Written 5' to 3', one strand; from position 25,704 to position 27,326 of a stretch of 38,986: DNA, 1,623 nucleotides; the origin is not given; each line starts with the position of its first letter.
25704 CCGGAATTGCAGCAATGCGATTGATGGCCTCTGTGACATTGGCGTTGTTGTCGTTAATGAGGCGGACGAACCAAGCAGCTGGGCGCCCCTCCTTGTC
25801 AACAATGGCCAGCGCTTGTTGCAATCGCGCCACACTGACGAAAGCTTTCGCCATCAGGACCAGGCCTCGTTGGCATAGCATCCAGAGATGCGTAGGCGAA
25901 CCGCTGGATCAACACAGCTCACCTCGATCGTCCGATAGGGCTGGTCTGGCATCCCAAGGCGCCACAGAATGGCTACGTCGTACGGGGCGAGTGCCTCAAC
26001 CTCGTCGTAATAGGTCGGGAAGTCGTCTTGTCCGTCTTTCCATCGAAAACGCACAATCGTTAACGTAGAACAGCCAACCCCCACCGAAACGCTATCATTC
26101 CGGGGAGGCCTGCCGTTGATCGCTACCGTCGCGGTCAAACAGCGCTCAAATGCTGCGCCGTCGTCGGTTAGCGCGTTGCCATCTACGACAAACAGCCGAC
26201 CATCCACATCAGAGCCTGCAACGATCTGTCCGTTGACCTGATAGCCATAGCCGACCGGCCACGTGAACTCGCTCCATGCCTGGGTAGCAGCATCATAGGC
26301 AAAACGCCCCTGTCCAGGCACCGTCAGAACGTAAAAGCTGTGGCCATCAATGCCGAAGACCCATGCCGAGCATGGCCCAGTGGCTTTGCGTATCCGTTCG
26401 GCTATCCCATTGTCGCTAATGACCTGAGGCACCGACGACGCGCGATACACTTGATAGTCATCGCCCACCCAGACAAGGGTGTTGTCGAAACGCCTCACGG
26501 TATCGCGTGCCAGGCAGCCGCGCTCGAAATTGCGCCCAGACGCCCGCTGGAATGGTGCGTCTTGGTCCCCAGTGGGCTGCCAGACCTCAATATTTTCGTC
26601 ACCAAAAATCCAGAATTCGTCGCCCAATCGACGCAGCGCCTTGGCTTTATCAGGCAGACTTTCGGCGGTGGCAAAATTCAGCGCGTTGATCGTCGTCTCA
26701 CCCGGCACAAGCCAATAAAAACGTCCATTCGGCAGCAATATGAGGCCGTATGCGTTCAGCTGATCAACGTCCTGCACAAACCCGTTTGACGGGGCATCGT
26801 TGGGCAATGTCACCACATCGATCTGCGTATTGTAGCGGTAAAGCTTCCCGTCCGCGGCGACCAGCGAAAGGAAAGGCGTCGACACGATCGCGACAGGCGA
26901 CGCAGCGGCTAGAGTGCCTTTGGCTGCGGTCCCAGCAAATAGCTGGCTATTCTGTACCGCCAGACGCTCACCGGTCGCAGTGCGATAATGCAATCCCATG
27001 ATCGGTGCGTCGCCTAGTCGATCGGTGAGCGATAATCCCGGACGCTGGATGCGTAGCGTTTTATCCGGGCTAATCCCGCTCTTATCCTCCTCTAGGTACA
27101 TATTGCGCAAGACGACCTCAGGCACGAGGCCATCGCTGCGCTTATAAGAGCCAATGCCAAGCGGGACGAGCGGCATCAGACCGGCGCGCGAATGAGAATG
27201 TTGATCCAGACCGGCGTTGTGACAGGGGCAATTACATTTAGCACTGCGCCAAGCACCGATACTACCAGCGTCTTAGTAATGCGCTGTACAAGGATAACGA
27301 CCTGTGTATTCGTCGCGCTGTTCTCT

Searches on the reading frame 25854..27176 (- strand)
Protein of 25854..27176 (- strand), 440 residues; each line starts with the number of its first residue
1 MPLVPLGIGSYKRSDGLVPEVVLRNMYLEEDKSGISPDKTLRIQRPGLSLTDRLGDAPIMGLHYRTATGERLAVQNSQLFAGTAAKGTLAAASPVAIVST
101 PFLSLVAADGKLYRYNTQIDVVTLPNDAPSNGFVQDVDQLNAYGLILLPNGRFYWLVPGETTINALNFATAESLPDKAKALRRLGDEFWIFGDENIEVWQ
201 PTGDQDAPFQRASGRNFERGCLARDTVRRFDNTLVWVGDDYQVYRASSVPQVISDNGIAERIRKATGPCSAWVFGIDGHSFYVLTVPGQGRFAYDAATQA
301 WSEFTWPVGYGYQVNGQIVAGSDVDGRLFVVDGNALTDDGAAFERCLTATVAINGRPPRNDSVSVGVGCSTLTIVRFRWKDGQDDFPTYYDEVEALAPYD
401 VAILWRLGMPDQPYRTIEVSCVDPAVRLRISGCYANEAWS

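Call 20: find_encoding_contigs(protein=window:25854-27176:-, flank=10000, max_places=4)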
Protein window:25854-27176:- (440 aa): 3 contigs read that carry it; 1 place shown.
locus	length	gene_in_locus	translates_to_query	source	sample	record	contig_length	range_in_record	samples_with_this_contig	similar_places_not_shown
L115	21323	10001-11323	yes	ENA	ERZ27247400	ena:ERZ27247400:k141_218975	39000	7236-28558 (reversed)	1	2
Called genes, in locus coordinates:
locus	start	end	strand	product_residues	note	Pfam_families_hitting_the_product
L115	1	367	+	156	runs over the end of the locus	PF00436:SSB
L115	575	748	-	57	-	-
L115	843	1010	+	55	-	-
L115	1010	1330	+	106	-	-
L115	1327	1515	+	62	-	-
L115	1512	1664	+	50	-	-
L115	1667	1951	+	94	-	-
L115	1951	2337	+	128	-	PF18932:DUF5681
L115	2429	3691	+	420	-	PF03237:Terminase_6N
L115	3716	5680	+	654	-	PF16510:P22_portal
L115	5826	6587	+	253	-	-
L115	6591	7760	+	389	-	PF13252:Phage_capsid_3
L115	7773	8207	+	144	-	-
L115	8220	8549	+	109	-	-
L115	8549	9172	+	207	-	-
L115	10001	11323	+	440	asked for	PF11134:Phage_stabilise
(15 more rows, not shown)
